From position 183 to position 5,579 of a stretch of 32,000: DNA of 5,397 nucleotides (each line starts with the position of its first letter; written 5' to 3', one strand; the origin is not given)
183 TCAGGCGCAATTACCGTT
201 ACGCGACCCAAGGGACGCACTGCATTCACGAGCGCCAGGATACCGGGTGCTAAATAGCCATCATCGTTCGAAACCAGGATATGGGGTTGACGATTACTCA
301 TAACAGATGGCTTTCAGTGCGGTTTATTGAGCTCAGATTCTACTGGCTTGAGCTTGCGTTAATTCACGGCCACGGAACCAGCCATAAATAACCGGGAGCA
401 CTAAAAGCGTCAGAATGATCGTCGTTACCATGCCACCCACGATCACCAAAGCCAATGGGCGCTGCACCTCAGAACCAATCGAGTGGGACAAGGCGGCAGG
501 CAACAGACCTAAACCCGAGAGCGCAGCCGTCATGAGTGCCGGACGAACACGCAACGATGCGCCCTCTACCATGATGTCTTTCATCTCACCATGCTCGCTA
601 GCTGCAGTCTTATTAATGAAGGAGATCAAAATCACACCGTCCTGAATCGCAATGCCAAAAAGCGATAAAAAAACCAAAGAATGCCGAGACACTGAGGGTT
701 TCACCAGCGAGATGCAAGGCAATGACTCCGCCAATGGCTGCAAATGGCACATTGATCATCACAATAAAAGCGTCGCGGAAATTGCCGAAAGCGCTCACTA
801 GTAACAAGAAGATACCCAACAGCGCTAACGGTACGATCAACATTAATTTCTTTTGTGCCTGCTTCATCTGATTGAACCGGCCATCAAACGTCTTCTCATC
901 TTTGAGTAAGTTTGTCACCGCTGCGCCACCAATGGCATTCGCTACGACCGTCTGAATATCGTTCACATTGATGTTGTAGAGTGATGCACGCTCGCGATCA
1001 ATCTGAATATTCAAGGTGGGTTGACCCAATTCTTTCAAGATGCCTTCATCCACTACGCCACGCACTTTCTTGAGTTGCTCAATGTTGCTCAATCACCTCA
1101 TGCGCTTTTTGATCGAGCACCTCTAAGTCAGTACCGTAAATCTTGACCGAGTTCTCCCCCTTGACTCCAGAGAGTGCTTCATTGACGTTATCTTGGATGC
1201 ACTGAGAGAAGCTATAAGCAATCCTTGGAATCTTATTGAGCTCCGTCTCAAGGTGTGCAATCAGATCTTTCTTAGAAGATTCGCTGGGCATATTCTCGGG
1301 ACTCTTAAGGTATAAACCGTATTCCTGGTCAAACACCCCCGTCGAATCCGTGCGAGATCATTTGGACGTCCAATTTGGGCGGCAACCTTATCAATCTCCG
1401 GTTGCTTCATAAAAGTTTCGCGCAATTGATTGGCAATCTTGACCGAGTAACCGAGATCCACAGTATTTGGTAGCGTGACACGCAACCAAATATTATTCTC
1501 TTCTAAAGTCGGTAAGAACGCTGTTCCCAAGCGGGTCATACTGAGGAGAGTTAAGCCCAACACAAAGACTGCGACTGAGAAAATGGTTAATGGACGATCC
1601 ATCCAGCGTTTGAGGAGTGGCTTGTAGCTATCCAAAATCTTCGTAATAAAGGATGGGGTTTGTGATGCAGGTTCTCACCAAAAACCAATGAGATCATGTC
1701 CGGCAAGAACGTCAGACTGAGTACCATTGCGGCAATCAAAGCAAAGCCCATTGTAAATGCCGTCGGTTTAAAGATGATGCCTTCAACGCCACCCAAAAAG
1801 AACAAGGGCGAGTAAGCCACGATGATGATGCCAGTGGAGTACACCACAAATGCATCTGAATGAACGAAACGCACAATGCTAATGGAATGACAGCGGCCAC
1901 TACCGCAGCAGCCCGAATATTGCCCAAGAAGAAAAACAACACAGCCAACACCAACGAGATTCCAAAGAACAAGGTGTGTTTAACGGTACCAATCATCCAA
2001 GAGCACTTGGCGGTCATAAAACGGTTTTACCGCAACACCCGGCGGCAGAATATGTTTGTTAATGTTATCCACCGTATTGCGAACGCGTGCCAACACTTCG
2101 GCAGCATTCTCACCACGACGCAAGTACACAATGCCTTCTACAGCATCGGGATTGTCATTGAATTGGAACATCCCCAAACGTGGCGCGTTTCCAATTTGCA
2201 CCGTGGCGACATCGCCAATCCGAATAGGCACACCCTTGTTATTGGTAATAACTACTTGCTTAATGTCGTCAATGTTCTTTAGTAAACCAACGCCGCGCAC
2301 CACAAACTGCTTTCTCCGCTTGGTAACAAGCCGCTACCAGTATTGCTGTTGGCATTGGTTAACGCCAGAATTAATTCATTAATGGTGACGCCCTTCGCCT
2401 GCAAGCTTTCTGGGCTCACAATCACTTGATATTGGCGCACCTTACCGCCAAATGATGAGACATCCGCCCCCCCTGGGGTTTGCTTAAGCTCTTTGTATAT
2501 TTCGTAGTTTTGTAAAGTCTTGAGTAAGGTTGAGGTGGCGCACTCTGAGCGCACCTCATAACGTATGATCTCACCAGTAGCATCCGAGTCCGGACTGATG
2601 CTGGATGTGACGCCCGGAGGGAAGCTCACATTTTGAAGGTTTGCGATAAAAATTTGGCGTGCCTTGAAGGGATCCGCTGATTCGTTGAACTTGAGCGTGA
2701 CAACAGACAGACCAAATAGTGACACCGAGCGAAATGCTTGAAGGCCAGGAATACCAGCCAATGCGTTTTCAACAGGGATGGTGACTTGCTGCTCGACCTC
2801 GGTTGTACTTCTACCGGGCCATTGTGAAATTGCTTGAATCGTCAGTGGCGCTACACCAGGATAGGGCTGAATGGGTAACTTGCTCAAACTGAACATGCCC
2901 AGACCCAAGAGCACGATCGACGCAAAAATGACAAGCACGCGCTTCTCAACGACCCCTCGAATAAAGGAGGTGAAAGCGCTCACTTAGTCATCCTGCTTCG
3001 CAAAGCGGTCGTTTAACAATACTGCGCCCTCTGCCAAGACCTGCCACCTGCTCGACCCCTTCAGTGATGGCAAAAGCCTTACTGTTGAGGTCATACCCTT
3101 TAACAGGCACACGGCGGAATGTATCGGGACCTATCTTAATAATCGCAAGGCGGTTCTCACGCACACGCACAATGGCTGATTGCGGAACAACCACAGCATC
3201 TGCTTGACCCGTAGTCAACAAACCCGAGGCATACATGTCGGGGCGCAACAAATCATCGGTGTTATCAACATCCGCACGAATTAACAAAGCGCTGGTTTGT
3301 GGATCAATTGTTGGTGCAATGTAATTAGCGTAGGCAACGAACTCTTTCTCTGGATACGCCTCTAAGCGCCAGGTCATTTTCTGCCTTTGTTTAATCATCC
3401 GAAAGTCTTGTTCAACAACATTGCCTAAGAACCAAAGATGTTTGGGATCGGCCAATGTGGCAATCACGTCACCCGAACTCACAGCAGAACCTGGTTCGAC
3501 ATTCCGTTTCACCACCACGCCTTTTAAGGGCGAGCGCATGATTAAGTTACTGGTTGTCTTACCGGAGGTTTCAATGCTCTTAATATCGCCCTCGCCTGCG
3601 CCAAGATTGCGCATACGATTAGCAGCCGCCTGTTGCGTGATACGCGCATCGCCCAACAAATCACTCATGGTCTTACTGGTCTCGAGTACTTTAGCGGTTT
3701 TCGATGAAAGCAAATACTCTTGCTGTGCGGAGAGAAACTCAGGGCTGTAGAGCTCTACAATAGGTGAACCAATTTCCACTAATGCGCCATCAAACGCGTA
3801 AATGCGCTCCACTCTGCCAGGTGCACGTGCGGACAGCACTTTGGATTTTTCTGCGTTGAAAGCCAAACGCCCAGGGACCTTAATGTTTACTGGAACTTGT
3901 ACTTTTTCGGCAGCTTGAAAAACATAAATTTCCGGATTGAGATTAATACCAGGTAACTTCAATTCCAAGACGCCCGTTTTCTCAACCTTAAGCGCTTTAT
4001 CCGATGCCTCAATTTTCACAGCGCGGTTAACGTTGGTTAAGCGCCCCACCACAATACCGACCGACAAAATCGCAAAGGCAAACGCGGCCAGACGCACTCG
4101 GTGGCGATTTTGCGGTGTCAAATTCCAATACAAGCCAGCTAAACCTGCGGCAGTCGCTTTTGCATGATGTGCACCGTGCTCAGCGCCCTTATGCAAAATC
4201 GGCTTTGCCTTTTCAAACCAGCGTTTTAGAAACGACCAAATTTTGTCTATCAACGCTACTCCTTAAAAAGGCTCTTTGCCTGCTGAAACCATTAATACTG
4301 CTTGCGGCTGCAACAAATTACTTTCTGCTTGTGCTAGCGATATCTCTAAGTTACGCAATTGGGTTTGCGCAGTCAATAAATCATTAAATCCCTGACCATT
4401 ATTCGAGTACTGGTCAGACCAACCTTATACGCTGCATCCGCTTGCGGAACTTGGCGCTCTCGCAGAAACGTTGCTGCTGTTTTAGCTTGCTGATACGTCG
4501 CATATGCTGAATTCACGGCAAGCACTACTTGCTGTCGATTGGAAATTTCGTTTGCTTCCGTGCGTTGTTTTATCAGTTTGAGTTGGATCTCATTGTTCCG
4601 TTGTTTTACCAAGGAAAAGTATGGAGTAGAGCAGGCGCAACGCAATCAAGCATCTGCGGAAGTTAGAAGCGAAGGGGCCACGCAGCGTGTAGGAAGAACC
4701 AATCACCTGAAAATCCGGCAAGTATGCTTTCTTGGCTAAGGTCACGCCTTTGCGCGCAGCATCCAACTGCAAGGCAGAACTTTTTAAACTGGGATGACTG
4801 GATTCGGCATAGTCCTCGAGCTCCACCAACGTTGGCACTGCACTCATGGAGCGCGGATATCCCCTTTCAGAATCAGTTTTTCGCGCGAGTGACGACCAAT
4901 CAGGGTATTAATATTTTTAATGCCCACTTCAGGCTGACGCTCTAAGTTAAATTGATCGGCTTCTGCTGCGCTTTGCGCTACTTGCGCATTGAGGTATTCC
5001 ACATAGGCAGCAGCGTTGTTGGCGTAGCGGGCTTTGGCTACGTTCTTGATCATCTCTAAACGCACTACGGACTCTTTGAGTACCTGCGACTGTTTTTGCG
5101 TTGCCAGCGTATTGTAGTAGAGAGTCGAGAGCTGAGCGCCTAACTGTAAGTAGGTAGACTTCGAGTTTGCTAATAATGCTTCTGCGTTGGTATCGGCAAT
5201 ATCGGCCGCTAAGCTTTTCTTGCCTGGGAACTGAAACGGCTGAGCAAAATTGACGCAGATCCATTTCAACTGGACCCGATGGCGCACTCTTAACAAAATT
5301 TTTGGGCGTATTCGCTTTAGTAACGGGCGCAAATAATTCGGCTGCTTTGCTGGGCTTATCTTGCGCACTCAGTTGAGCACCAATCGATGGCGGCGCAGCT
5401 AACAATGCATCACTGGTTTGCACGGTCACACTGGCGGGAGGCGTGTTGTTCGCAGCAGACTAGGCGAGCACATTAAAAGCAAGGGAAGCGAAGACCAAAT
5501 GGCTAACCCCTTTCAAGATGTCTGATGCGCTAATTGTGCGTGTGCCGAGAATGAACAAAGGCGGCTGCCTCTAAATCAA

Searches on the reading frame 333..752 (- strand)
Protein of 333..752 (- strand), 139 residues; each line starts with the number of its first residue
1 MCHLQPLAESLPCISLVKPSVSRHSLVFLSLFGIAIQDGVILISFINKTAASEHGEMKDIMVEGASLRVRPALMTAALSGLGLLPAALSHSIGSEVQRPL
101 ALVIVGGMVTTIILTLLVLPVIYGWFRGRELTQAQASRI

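Call 28: search_protein_families(library=pfam, proteins=[window:333-752:-], max_evalue=0.001)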
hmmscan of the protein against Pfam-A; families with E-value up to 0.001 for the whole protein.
window:333-752:- (139 aa): 1 family
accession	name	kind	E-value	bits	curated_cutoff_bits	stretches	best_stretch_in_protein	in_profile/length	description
PF00873.25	ACR_tran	-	6.3e-29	100.8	28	1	28-126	922-1020/1021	AcrB/AcrD/AcrF family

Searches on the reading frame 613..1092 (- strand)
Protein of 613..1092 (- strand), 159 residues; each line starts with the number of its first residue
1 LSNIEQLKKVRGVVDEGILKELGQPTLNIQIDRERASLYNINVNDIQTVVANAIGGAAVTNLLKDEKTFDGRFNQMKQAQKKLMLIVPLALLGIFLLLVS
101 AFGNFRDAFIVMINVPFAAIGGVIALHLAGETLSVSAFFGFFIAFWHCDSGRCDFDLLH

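Call 28: search_protein_families(library=pfam, proteins=[window:613-1092:-], max_evalue=0.001)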
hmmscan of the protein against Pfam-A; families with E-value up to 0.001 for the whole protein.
window:613-1092:- (159 aa): 1 family
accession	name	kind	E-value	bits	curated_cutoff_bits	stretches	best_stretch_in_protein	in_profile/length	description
PF00873.25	ACR_tran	-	3.1e-22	78.6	28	2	68-143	849-924/1021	AcrB/AcrD/AcrF family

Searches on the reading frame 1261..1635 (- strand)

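Call 28: search_protein_families(library=pfam, proteins=[window:1261-1635:-], max_evalue=0.001)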
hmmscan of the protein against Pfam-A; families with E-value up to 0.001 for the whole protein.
window:1261-1635:- (124 aa): 1 family
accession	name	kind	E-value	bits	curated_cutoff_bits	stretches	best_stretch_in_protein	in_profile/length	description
PF00873.25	ACR_tran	-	7.3e-11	41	28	1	3-91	515-603/1021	AcrB/AcrD/AcrF family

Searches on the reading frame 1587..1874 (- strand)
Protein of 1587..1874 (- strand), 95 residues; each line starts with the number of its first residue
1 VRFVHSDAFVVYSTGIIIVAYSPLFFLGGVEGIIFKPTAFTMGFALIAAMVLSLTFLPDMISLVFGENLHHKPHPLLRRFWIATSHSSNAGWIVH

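Call 28: search_protein_families(library=pfam, proteins=[window:1587-1874:-], max_evalue=0.001)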
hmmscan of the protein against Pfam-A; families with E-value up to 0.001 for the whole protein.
window:1587-1874:- (95 aa): 1 family
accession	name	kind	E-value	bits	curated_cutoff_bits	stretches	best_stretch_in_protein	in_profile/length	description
PF00873.25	ACR_tran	-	1e-11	43.8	28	1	10-80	435-505/1021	AcrB/AcrD/AcrF family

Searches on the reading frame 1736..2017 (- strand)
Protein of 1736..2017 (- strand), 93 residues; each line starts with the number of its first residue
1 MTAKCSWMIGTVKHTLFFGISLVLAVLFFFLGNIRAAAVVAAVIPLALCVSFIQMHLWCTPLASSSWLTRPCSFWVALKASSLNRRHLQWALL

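Call 28: search_protein_families(library=pfam, proteins=[window:1736-2017:-], max_evalue=0.001)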
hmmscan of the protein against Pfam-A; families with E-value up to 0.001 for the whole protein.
window:1736-2017:- (93 aa): 1 family
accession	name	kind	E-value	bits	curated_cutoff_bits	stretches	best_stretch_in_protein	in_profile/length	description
PF00873.25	ACR_tran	-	5.2e-11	41.4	28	1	9-58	330-379/1021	AcrB/AcrD/AcrF family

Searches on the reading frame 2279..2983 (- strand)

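Call 28: search_protein_families(library=pfam, proteins=[window:2279-2983:-], max_evalue=0.001)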
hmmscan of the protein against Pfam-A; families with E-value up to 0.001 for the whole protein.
window:2279-2983:- (234 aa): 1 family
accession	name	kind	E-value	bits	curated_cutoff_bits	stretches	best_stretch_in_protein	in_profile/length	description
PF00873.25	ACR_tran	-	1.9e-45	155.5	28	1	11-225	5-224/1021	AcrB/AcrD/AcrF family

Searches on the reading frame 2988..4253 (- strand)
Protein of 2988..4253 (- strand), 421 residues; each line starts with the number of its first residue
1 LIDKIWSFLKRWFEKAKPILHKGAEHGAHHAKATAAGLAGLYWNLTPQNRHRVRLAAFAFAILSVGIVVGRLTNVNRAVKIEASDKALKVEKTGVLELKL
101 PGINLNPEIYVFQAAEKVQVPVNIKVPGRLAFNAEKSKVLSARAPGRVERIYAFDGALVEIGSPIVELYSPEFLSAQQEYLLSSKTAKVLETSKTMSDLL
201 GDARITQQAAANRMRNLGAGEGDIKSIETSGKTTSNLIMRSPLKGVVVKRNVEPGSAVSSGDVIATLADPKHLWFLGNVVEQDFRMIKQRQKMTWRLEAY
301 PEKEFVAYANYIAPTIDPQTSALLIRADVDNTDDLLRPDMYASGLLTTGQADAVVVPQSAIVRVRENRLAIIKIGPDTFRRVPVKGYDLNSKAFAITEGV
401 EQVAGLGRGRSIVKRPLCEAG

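Call 28: search_protein_families(library=pfam, proteins=[window:2988-4253:-], max_evalue=0.001)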
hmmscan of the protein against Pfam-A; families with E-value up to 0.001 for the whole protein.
window:2988-4253:- (421 aa): 4 families
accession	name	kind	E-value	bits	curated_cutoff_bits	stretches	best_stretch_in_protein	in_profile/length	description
PF16576.10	HlyD_D23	-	6.6e-53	179.6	30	1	123-342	5-214/214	Barrel-sandwich domain of CusB or HlyD membrane-fusion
PF13437.12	HlyD_3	-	2.4e-17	64.1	22.2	1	240-338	3-105/106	HlyD family secretion protein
PF16572.11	HlyD_D4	-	6e-05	23.3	26.4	1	165-232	1-54/55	Long alpha hairpin domain of cation efflux system protein, CusB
PF00364.28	Biotin_lipoyl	-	0.00011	22.4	22.1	0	240-267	46-73/73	Biotin-requiring enzyme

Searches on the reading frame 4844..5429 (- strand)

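Call 28: search_protein_families(library=pfam, proteins=[window:4844-5368:-, window:4947-5429:-], max_evalue=0.001)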
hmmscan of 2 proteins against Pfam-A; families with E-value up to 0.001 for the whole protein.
window:4844-5368:- (174 aa): 1 family
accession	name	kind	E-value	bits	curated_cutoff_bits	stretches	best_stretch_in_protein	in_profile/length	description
PF02321.23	OEP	-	5.9e-11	42.9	22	1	39-158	68-187/187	Outer membrane efflux protein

window:4947-5429:- (160 aa): 0 families
